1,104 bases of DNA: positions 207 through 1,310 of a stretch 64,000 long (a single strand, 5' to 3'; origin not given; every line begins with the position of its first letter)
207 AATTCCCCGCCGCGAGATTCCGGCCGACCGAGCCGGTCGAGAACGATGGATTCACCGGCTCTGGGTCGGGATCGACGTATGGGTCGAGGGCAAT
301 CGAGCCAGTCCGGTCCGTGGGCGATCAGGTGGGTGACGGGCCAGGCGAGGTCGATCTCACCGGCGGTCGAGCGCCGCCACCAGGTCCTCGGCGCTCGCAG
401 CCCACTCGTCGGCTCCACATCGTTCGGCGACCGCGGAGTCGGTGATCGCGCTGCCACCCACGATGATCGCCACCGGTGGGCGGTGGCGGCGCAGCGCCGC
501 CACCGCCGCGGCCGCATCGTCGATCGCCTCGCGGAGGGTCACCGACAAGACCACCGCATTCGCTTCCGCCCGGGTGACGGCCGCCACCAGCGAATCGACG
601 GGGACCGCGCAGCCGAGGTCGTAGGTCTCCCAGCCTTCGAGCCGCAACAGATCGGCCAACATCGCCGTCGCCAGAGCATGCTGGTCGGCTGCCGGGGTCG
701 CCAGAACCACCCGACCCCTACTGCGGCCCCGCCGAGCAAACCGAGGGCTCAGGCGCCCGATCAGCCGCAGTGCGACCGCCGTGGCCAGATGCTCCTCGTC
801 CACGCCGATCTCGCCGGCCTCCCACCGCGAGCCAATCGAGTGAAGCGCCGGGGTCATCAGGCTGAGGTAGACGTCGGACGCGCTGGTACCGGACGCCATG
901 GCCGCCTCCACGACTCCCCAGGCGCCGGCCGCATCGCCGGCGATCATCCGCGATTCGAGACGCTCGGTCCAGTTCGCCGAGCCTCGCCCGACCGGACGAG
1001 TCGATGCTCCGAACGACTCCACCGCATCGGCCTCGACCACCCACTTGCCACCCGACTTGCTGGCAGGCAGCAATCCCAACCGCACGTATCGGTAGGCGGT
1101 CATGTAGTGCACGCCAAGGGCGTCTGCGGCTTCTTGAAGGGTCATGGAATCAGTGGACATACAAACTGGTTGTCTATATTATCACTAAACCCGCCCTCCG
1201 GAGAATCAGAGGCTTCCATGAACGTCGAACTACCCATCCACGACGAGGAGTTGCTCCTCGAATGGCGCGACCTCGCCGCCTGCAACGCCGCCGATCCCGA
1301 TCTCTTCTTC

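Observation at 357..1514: B12-binding MerR (LitR/CarH-like) regulator divergent from a wbl gene across an AT-rich intergenic region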

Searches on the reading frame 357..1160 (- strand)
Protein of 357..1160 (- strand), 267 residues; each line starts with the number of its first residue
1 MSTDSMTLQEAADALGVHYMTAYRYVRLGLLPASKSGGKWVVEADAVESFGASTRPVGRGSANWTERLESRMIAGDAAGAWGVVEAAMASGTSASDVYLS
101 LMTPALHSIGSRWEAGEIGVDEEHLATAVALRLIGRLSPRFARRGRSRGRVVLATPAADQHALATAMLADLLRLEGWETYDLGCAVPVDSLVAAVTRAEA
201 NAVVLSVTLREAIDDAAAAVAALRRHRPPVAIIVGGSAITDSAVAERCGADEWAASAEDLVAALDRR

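Call 3: search_protein_families(library=pfam, proteins=[window:357-1160:-], max_evalue=0.01)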
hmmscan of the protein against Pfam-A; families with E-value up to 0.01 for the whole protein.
window:357-1160:- (267 aa): 5 families
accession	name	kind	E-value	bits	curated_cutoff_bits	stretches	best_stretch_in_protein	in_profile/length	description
PF02310.24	B12-binding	-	5.6e-17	62.1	32.1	1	149-264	1-120/121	B12 binding domain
PF02607.22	B12-binding_2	-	2.8e-14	53.5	23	1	66-137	3-73/74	B12 binding domain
PF12728.13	HTH_17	-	1.4e-10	41.7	27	1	6-50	2-46/51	Helix-turn-helix domain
PF13384.12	HTH_23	-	0.001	19.3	24.6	1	6-27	18-39/50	Homeodomain-like domain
PF00376.29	MerR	-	0.008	16.4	28.2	0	9-35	3-30/38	MerR family regulatory protein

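Call 4: search_protein_families(library=ncbifam, proteins=[window:357-1160:-], max_evalue=0.01)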
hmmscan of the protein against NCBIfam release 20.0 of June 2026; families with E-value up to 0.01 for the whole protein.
window:357-1160:- (267 aa): 15 families
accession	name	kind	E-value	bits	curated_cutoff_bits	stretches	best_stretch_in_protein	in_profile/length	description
NF052513.1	TransRegCarH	equivalog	6.8e-19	68.2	400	1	67-251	86-262/274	HTH-type transcriptional repressor CarH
NF047996.1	corrin_MtgC_2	exception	2.7e-18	66.2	370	1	70-258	10-200/212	glycine betaine-specific corrinoid protein MtgC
TIGR02370.1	pyl_corrinoid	subfamily_domain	1e-13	51.1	215.3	1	73-259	7-196/197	methyltransferase cognate corrinoid protein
NF047995.1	corrinoid_MtgC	exception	2.5e-13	50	310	1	103-266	43-211/215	glycine betaine-specific corrinoid protein MtgC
NF041607.1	dimeth_corrin_MtbC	equivalog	1.9e-11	43.9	350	1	84-262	17-197/203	dimethylamine corrinoid protein MtbC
TIGR02082.1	metH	equivalog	2e-10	39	1010.85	1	63-248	645-833/1182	methionine synthase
TIGR01764.1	excise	domain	5.9e-08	33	28.8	1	6-50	2-46/49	excisionase family DNA-binding protein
NF007024.0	PRK09490.1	equivalog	2e-07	29.2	1497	1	145-240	748-843/1234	methionine synthase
NF040669.1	MtaC2_Meth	equivalog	1.1e-06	28.2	450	1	74-244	52-223/267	methanol--corrinoid protein MtaC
NF040655.1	MtaC_Meth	equivalog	1.8e-06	27.2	420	1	144-240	115-211/253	methanol--corrinoid protein MtaC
NF002612.0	PRK02261.1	equivalog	7.5e-05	22.3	110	1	150-208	5-63/148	methylaspartate mutase subunit S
NF047737.1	antiphage_MADS1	equivalog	0.00014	22.1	80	1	6-41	4-39/49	methylation-associated defense system helix-turn-helix domain-containing protein MAD1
TIGR01501.1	MthylAspMutase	equivalog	0.0002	21.1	135.8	1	151-215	4-68/134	methylaspartate mutase subunit S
NF052385.1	Lys_5_6_beta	equivalog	0.0021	17.8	280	1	173-251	135-217/241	lysine 5,6-aminomutase subunit beta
TIGR03369.1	cellulose_bcsE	equivalog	0.0056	15.8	244.65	1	189-227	100-138/322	cellulose biosynthesis protein BcsE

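Call 6: find_homologous_proteins(query=window:357-1160:-)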
Query window:357-1160:- (267 aa): 1333 proteins with E <= 0.001 among 8000 candidates; the best 120 are listed.
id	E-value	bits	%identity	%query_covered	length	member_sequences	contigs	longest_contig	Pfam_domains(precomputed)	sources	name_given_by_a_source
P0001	2.2e-158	543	100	98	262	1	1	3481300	PF12728.14,PF02607.23,PF02310.25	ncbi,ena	-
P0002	7.5e-82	293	57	100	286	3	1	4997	PF12728.14,PF02607.23,PF02310.25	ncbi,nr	ncbi:MAG: cobalamin-dependent protein [Ilumatobacteraceae bacterium]|nr:cobalamin-dependent protein 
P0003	1.6e-81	292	56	99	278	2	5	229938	PF12728.14,PF02607.23,PF02310.25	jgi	jgi:MerR family transcriptional regulator, light-induced transcriptional regulator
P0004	1.4e-80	288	54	96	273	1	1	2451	PF12728.14,PF02607.23,PF02310.25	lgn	-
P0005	2.3e-79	285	58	91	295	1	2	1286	PF12728.14,PF02607.23,PF02310.25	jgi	jgi:excisionase family DNA binding protein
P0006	8.5e-79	283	53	99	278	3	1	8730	PF12728.14,PF02607.23,PF02310.25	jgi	jgi:MerR family transcriptional regulator, light-induced transcriptional regulator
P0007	1.8e-78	282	56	99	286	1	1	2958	PF12728.14,PF02607.23,PF02310.25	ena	-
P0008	7.7e-78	280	58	98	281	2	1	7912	PF12728.14,PF02607.23,PF02310.25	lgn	-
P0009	1.4e-77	279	54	99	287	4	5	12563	PF12728.14,PF02607.23,PF02310.25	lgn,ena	-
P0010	1.9e-77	278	56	99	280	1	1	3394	PF12728.14,PF02607.23,PF02310.25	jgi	jgi:excisionase family DNA binding protein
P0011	3.9e-77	277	55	97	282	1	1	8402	PF12728.14,PF02607.23,PF02310.25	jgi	jgi:excisionase family DNA binding protein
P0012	3.9e-77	277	52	100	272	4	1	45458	PF12728.14,PF02607.23,PF02310.25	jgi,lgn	-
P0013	5.9e-77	277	54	99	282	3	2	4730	PF12728.14,PF02607.23,PF02310.25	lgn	-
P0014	8.9e-77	276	57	92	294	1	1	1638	PF12728.14,PF02607.23,PF02310.25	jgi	jgi:MerR family transcriptional regulator, light-induced transcriptional regulator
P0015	9.2e-77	276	55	99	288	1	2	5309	PF12728.14,PF02607.23,PF02310.25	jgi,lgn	jgi:excisionase family DNA binding protein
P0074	2.2e-73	265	54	97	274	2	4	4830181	PF12728.14,PF02607.23,PF02310.25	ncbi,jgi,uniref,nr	ncbi:cobalamin-dependent protein [Ilumatobacter coccineus]|jgi:MerR family transcriptional regulator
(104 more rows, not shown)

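Call 9: find_related_loci(query=window:357-1160:-, collection=genome_contigs, flank=4000)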
Query window:357-1160:- (267 aa) in genome_contigs; peptide patterns used: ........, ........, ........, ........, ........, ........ (x = any residue, [..] = any of these).
599 stretches matched a pattern (row limit reached: there are more); 505 encode a relative of the query (tblastn E <= 1e-3); the best 80 are kept; 80 distinct loci.
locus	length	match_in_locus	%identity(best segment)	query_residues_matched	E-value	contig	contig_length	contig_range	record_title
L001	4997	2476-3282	57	1-266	2e-86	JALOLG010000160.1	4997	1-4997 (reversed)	MAG: Ilumatobacteraceae bacterium isolate Prado019 scaffold_35428, whole genome shotgun sequence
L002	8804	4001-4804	54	1-264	2e-82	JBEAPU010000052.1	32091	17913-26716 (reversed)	MAG: Actinomycetota bacterium isolate muddycreek_2019_sw_WHONDRS-S19S_0082_B_bin.132 scaffold_953947, whole genome shotg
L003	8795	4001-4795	53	2-264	3e-78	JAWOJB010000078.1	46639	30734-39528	MAG: Acidimicrobiia bacterium isolate CWP6-1.bin.27 k191_2093397, whole genome shotgun sequence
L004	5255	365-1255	46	1-265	2e-77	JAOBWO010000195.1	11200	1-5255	MAG: Acidimicrobiales bacterium isolate RYN_39 scaffold_1549076, whole genome shotgun sequence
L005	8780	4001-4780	53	6-261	2e-77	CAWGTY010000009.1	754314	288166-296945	MAG: uncultured Acidimicrobiaceae bacterium isolate MFD09779.bin.1.277 genome assembly, contig: contig_42514, whole geno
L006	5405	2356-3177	51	1-266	4e-77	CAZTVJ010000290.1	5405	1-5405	MAG TPA_asm: uncultured Acidimicrobiales bacterium isolate binchicken_co165_421 genome assembly, contig: k141_2657493, w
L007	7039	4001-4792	53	1-260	3e-77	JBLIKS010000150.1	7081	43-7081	MAG: Candidatus Azotimanducaceae bacterium isolate 3300054694_61 Ga0535664_0018966, whole genome shotgun sequence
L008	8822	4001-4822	52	1-267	5e-77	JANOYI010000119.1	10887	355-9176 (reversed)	MAG: Ilumatobacteraceae bacterium isolate VAR_83_metabat_148 VAR_83_k141_39580, whole genome shotgun sequence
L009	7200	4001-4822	49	1-265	1e-76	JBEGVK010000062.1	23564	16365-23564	MAG: Actinomycetota bacterium isolate riogrande_2019_sw_WHONDRS-S19S_0066_B_bin.152 scaffold_2569854, whole genome shotg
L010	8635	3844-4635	52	1-260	3e-76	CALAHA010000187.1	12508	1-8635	MAG TPA_asm: uncultured Ilumatobacter sp. isolate ERR2206764_bin.78_CONCOCT_v1.1_MAG genome assembly, contig: ERZ887942.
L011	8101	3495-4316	49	1-265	5e-76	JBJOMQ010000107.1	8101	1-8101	MAG: Actinomycetota bacterium isolate tombigeeriver_2019_sw_WHONDRS-S19S_0020_F_bin.30 scaffold_1713, whole genome shotg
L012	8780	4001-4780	56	6-261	6e-76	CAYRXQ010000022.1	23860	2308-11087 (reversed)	MAG TPA_asm: uncultured Ilumatobacteraceae bacterium isolate SRP319275_co1_105 genome assembly, contig: NODE_2082_length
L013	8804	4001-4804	50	1-264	6e-76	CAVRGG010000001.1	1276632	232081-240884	MAG: uncultured Acidimicrobiaceae bacterium isolate MFD05442.bin.1.296 genome assembly, contig: contig_11202, whole geno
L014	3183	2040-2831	55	6-265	1e-76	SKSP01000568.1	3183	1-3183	MAG: Ilumatobacteraceae bacterium isolate CSSed162cmA_524 CSSed16-2cmA-181590, whole genome shotgun sequence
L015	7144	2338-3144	51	6-267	1e-75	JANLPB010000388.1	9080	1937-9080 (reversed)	MAG: Ilumatobacteraceae bacterium isolate OTE_38_metabat_448 OTE_38_k141_1595370, whole genome shotgun sequence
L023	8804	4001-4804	51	1-266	2e-74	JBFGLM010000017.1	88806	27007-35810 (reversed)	MAG: Acidimicrobiia bacterium isolate Mix_sand03.2021.01.D.83 k141_1219544_length_88806_cov_19.1333, whole genome shotgu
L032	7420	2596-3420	48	1-267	1e-73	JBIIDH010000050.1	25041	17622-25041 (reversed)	MAG: Ilumatobacteraceae bacterium isolate ME2000-08-17pf_3300042335_group1_bin16 Rohwer_bin98_scaffold_1102_c1, whole ge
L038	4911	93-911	51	3-265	5e-73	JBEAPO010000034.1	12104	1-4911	MAG: Actinomycetota bacterium isolate muddycreek_2019_sw_WHONDRS-S19S_0082_B_bin.121 scaffold_1578254, whole genome shot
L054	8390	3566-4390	47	1-267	1e-70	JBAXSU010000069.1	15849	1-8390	MAG: Actinomycetota bacterium isolate ELA617 MAG617_69, whole genome shotgun sequence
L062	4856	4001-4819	50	1-260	1e-70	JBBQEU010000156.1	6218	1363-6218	MAG: Acidimicrobiales bacterium isolate Co_metawrap_1077 Cmw_1077_k141_17535384_length_6218_cov_6.0000, whole genome sho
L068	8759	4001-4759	53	6-254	3e-70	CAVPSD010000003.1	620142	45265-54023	MAG: uncultured Acidimicrobiales bacterium isolate MFD10007.bin.2.165 genome assembly, contig: contig_11567, whole genom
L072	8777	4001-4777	50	3-257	2e-69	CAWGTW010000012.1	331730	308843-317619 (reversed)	MAG: Ilumatobacteraceae bacterium isolate MFD09779.bin.1.300 genome assembly, contig: contig_30916, whole genome shotgun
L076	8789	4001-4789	52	1-260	4e-69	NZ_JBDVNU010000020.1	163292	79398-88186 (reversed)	MAG: Ilumatobacter sp. isolate CB.66.M.B5_19_16 CB_66_M_B5_19_16_000000000020, whole genome shotgun sequence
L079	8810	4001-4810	46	3-264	5e-69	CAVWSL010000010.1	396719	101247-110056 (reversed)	MAG: uncultured Chloroflexia bacterium isolate MFD05442.bin.2.58 genome assembly, contig: contig_37379, whole genome sho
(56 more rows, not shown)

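Call 17: search_solved_structures(query=window:357-1160:-, max_evalue=0.01, show_alignments=3)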
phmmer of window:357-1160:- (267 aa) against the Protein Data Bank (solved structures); distinct sequences matched with E-value up to 0.01: 25.
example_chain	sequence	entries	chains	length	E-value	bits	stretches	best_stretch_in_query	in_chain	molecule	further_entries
8jbs_A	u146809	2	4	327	9.5e-21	77.8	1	54-263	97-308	Putative cobalamin binding protein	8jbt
8j2x_A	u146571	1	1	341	1e-16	64.6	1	66-266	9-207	Cobalamin-binding protein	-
8j2w_A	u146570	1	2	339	1e-16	64.6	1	66-266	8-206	Cobalamin-binding protein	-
8j2y_A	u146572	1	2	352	2.5e-15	60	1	94-261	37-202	GGDEF domain-containing protein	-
4jgi_A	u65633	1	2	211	1.5e-14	57.5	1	83-262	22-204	Putative uncharacterized protein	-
9cbq_A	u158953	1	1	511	3e-13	53.2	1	65-247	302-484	Methionine synthase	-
8c31_A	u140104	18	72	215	4.5e-13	52.6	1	71-251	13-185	Probable transcriptional regulator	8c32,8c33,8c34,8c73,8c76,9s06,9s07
5c8a_A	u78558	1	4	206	4.6e-13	52.6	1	71-251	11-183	Light-dependent transcriptional regulator CarH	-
8c35_A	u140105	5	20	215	8.7e-13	51.7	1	71-251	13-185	Probable transcriptional regulator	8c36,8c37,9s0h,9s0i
3whp_A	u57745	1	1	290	9.9e-13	51.5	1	68-250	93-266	Probable transcriptional regulator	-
8ssd_A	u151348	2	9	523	9.9e-13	51.5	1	66-247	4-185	Methionine synthase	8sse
5c8d_A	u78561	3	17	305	1.1e-12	51.3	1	68-250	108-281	Light-dependent transcriptional regulator CarH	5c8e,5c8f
9cbp_A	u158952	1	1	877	1.4e-12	51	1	65-247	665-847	Methionine synthase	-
8ssc_A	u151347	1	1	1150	2.5e-12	50.2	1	65-247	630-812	Methionine synthase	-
9cbo_A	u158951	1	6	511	7.4e-12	48.6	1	65-247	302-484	Methionine synthase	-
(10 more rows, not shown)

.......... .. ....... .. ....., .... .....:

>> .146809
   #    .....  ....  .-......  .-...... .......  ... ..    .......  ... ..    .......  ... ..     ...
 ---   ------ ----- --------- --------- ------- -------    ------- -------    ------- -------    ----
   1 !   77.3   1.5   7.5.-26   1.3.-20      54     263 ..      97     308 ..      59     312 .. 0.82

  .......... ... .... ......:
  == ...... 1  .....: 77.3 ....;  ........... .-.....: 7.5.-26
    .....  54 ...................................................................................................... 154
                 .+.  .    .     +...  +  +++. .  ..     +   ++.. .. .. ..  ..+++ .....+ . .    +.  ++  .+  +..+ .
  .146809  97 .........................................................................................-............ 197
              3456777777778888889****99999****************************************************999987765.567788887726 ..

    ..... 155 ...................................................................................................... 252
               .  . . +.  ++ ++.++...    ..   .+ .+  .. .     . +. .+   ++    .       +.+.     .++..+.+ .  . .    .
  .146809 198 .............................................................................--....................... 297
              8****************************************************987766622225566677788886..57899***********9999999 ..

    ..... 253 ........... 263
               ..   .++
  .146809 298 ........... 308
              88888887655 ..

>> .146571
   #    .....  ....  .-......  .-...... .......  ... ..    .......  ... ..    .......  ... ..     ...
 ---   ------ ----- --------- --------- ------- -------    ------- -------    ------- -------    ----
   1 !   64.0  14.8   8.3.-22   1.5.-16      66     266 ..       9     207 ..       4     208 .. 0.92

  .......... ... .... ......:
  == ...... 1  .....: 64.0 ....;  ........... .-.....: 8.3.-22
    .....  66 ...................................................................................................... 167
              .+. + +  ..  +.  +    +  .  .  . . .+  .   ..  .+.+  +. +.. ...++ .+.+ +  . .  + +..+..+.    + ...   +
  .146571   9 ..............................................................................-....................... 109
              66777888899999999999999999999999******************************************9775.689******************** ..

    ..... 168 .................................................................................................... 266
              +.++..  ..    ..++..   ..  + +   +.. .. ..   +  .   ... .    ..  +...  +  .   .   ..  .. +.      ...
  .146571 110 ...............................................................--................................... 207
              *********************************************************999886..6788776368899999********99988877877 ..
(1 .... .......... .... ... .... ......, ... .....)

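Call 33: find_encoding_contigs(protein=P0001, flank=10000, max_places=3)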
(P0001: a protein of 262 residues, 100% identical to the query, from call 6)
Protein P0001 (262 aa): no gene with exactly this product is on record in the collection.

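Call 45: search_protein_families(library=pfam, proteins=[L023:4827-6185:-, L023:6182-7228:-, L023:7209-8198:-, L003:8037-8624:-, L003:2997-3953:-, L068:4820-6187:-, L068:6807-8054:-, L079:3123-3971:+, L062:3427-3897:+, L004:1346-2101:+], max_evalue=0.001)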
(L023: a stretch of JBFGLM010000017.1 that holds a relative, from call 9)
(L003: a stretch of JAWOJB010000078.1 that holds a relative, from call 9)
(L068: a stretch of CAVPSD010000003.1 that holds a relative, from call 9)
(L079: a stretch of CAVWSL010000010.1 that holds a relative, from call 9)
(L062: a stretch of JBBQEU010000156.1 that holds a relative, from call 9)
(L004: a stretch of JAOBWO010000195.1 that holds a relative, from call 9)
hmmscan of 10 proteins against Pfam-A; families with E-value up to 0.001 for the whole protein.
L023:4827-6185:- (452 aa): 2 families
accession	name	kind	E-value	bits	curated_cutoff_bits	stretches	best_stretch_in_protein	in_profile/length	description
PF03441.19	FAD_binding_7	-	1.6e-91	305.6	27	1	247-446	1-202/203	FAD binding domain of DNA photolyase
PF00875.24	DNA_photolyase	-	1e-43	149.6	26.6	1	5-160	2-162/164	DNA photolyase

L023:6182-7228:- (348 aa): 1 family
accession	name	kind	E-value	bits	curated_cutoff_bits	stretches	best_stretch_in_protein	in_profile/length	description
PF01553.26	Acyltransferase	-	4.6e-12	46.3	23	1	127-272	1-121/132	Acyltransferase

L023:7209-8198:- (329 aa): 3 families
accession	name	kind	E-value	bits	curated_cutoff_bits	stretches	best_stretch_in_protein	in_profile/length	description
PF10099.14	RskA_C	-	6.1e-15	56.1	29.4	1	212-314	21-126/135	Anti-sigma-K factor rskA, C-terminal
PF22618.1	RskA_N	-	5.9e-05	23.6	27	1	37-64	7-35/48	Anti-sigma-K factor RskA, N-terminal domain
PF04102.17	SlyX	-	0.00062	20.8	30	0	137-167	10-40/67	SlyX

L003:8037-8624:- (195 aa): 4 families
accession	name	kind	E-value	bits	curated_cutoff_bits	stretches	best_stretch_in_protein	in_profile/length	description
PF04542.20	Sigma70_r2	-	3.8e-18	65.5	24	1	34-100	2-69/71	Sigma-70 region 2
PF08281.18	Sigma70_r4_2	-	3.5e-13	49.4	25.7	1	133-183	4-54/54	Sigma-70, region 4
PF04545.22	Sigma70_r4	-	1.7e-11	43.9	24.1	1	136-184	1-49/50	Sigma-70, region 4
PF07638.17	Sigma70_ECF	-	3.6e-05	24.2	21.1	1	35-176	31-172/185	ECF sigma factor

L003:2997-3953:- (318 aa): 5 families
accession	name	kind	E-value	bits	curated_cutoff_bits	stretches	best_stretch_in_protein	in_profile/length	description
PF00106.31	adh_short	-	9.3e-27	94.2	26.6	1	40-234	2-186/195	short chain dehydrogenase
PF13561.12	adh_short_C2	-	5.4e-20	72.4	27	1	45-266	1-219/236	Enoyl-(Acyl carrier protein) reductase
PF01370.27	Epimerase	-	4.6e-12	46.3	20.9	1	41-220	1-165/240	NAD dependent epimerase/dehydratase family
PF08659.16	KR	-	1.1e-07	32.3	22.6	1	40-154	2-123/180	KR domain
PF13460.12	NAD_binding_10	-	0.00027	21.3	27.2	1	45-176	1-103/184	NAD(P)H-binding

L068:4820-6187:- (455 aa): 5 families
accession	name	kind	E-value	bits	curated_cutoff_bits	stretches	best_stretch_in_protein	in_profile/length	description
PF02353.26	CMAS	-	2.7e-79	266.7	27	1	164-429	4-269/273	Mycolic acid cyclopropane synthetase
PF13649.12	Methyltransf_25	-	1.7e-09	38.7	27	1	227-320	2-97/97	Methyltransferase domain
PF08241.18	Methyltransf_11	-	5.4e-07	30.6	21.2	1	227-323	1-94/95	Methyltransferase domain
PF08242.18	Methyltransf_12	-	1.1e-06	29.7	30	1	227-321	1-97/98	Methyltransferase domain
PF13489.12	Methyltransf_23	-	3.3e-06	27.4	27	1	207-327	6-119/164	Methyltransferase domain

L068:6807-8054:- (415 aa): 5 families
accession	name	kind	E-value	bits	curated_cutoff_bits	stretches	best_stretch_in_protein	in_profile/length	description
PF01593.30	Amino_oxidase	-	7.4e-25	88.6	19.8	1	10-297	1-294/443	Flavin containing amine oxidoreductase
PF13450.12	NAD_binding_8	-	9.1e-17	61.5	21.9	1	5-74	1-68/68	NAD(P)-binding Rossmann-like domain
PF01266.30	DAO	-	6.7e-10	39.5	27.9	1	2-38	1-38/353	FAD dependent oxidoreductase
PF07992.20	Pyr_redox_2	-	0.00053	19.9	26.1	0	2-31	2-33/291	Pyridine nucleotide-disulphide oxidoreductase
PF00070.33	Pyr_redox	-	0.00056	20.8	22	0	2-35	1-35/82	Pyridine nucleotide-disulphide oxidoreductase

L079:3123-3971:+ (282 aa): 1 family
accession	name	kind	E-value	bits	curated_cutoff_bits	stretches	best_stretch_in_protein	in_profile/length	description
PF18761.7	Heliorhodopsin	-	1.2e-99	333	26.7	1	41-279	1-242/242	Heliorhodopsin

L062:3427-3897:+ (156 aa): 0 families

L004:1346-2101:+ (251 aa): 0 families

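Call 60: search_protein_families(library=pfam, proteins=[L076:5984-7768:+, L038:3649-4911:+, L032:5900-6751:-, L054:7784-8390:+, L072:589-2283:+], max_evalue=1)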
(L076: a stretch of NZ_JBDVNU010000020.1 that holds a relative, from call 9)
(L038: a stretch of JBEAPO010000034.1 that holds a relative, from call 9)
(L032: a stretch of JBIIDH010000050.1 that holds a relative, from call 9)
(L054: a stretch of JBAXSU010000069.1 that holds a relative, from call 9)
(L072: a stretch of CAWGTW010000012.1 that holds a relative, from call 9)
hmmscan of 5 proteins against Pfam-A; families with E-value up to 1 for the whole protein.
L076:5984-7768:+ (594 aa): 1 family
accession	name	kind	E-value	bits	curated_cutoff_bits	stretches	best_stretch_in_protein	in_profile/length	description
PF00817.25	IMS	-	2.9e-07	31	23.2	1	46-147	20-125/148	impB/mucB/samB family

L038:3649-4911:+ (421 aa): 3 families
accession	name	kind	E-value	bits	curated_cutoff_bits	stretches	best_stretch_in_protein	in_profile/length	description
PF02811.25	PHP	-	3.9e-22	79.7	26.4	1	87-246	1-163/164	PHP domain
PF07733.18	DNA_pol3_alpha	-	0.00015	21.9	23.9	1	366-421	2-48/260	Bacterial DNA polymerase III alpha NTPase domain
PF23257.1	DUF7071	-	0.23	11.7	27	0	209-238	15-44/68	Domain of unknown function (DUF7071)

L032:5900-6751:- (283 aa): 2 families
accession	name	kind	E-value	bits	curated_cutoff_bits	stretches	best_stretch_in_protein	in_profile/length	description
PF00486.34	Trans_reg_C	-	1.2e-21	77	26.2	1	186-262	1-77/77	Transcriptional regulatory protein, C terminal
PF00072.30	Response_reg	-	4.7e-14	52.9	30.2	1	38-145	1-109/111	Response regulator receiver domain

L054:7784-8390:+ (202 aa): 2 families
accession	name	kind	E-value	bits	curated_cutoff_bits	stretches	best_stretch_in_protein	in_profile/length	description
PF00293.34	NUDIX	-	3.5e-19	69.6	21.1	1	48-162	3-123/134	NUDIX domain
PF20088.4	DUF6480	-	0.056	13.8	25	1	73-90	18-35/78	Family of unknown function (DUF6480)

L072:589-2283:+ (564 aa): 4 families
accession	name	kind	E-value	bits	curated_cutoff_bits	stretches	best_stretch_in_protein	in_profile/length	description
PF18934.5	DUF5682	-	8.9e-34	117.3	26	1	38-184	574-724/727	Family of unknown function (DUF5682)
PF05762.20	VWA_CoxE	-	1.5e-29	103.5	26.4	1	416-546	17-147/222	VWA domain containing CoxE-like protein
PF13519.12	VWA_2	-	0.1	13.7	27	1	465-546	1-93/107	von Willebrand factor type A domain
PF09967.15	DUF2201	-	0.17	12.4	26.4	1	465-536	1-73/123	VWA-like domain (DUF2201)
